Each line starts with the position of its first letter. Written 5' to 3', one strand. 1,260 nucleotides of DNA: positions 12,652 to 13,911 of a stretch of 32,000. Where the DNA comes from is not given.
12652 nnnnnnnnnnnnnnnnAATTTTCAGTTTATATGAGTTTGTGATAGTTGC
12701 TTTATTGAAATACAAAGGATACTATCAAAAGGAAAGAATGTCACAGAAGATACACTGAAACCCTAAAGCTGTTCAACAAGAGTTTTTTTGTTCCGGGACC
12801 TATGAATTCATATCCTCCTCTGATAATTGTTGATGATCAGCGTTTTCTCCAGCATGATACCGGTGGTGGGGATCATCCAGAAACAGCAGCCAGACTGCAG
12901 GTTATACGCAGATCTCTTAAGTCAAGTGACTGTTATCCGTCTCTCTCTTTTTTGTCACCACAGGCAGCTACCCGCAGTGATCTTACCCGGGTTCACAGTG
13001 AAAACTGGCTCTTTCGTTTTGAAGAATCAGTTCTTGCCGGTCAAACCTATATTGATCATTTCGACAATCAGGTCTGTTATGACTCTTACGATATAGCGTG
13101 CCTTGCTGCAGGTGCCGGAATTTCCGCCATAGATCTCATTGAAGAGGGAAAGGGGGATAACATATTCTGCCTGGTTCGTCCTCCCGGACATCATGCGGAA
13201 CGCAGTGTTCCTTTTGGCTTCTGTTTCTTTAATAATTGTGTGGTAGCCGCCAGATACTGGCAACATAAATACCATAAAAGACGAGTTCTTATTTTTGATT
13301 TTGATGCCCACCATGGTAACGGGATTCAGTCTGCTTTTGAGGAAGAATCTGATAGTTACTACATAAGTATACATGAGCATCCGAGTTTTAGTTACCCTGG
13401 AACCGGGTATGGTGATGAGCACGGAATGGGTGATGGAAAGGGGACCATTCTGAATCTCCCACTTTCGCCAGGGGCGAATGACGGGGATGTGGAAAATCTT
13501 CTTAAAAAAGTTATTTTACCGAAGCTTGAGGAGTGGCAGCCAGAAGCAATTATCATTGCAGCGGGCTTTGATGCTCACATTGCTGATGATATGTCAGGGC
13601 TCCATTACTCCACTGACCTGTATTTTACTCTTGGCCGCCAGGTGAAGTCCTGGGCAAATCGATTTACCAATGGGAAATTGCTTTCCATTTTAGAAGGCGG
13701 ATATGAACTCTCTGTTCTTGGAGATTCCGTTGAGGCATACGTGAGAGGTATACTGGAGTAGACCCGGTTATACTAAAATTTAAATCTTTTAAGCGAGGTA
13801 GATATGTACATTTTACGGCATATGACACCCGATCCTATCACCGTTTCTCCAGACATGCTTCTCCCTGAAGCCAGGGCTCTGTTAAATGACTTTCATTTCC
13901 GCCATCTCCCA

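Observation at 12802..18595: Acu-like acetylation/deacetylation module wired to acetyl-CoA enzymes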

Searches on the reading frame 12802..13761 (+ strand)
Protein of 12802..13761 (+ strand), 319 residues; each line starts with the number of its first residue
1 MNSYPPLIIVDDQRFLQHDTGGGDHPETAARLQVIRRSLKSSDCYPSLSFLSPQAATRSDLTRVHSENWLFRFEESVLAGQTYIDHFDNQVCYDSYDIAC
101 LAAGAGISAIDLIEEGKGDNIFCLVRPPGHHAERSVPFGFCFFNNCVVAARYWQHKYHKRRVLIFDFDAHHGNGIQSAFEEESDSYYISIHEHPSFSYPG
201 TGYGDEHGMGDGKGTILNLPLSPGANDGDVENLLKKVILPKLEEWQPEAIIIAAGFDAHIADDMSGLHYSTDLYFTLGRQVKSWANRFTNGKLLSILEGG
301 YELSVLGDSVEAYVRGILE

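Call 3: search_protein_families(library=pfam, proteins=[window:12802-13761:+])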
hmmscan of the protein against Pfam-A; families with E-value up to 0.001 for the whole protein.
window:12802-13761:+ (319 aa): 1 family
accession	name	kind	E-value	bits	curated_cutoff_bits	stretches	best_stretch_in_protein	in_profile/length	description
PF00850.24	Hist_deacetyl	-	2.6e-87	293.4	27.9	1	25-316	1-297/298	Histone deacetylase domain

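Call 4: search_protein_families(library=ncbifam, proteins=[window:12802-13761:+])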
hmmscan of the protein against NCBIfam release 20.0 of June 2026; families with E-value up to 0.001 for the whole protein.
window:12802-13761:+ (319 aa): 0 families

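Call 13: search_solved_structures(query=window:12802-13761:+, max_evalue=1e-20, show_alignments=1)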
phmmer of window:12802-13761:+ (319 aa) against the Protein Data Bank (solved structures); distinct sequences matched with E-value up to 1e-20: 111 (the best 60 are shown).
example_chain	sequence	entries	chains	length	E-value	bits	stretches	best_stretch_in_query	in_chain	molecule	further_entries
5g0h_A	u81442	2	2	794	1.6e-92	313.5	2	18-318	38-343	HDAC6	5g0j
5g0i_A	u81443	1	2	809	1.7e-92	313.4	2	18-318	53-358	HDAC6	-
7qno_A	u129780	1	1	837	1.9e-92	313.2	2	18-318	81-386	Histone deacetylase 6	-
9k91_A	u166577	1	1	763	7.3e-88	298.2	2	10-318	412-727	Histone deacetylase 6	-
5ji5_A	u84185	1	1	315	5.1e-56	193.5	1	15-317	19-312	BuphA.10154.a.B1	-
5zmp_A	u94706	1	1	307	2.6e-50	174.7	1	12-313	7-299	lysine deacylase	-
9glb_C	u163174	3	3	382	7.2e-50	173.3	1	19-304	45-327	Deacetylase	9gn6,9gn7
5g0x_A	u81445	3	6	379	1e-48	169.5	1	21-303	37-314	HDAH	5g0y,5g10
5li3_A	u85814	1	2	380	1e-48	169.5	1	21-303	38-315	Acetoin utilization protein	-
9gn1_A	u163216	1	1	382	1.7e-48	168.7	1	19-304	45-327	Deacetylase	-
5g11_A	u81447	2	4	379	3.3e-48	167.8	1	21-302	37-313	HDAH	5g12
6uo7_A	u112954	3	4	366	1.9e-47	165.3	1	18-318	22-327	Histone deacetylase 6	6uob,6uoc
6wyp_A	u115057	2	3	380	2.1e-47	165.2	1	18-318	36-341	Histone deacetylase 6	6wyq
5g13_A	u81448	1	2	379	2.4e-47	165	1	21-303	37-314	HDAH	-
5eef_A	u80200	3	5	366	5e-47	163.9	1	18-318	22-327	HDAC6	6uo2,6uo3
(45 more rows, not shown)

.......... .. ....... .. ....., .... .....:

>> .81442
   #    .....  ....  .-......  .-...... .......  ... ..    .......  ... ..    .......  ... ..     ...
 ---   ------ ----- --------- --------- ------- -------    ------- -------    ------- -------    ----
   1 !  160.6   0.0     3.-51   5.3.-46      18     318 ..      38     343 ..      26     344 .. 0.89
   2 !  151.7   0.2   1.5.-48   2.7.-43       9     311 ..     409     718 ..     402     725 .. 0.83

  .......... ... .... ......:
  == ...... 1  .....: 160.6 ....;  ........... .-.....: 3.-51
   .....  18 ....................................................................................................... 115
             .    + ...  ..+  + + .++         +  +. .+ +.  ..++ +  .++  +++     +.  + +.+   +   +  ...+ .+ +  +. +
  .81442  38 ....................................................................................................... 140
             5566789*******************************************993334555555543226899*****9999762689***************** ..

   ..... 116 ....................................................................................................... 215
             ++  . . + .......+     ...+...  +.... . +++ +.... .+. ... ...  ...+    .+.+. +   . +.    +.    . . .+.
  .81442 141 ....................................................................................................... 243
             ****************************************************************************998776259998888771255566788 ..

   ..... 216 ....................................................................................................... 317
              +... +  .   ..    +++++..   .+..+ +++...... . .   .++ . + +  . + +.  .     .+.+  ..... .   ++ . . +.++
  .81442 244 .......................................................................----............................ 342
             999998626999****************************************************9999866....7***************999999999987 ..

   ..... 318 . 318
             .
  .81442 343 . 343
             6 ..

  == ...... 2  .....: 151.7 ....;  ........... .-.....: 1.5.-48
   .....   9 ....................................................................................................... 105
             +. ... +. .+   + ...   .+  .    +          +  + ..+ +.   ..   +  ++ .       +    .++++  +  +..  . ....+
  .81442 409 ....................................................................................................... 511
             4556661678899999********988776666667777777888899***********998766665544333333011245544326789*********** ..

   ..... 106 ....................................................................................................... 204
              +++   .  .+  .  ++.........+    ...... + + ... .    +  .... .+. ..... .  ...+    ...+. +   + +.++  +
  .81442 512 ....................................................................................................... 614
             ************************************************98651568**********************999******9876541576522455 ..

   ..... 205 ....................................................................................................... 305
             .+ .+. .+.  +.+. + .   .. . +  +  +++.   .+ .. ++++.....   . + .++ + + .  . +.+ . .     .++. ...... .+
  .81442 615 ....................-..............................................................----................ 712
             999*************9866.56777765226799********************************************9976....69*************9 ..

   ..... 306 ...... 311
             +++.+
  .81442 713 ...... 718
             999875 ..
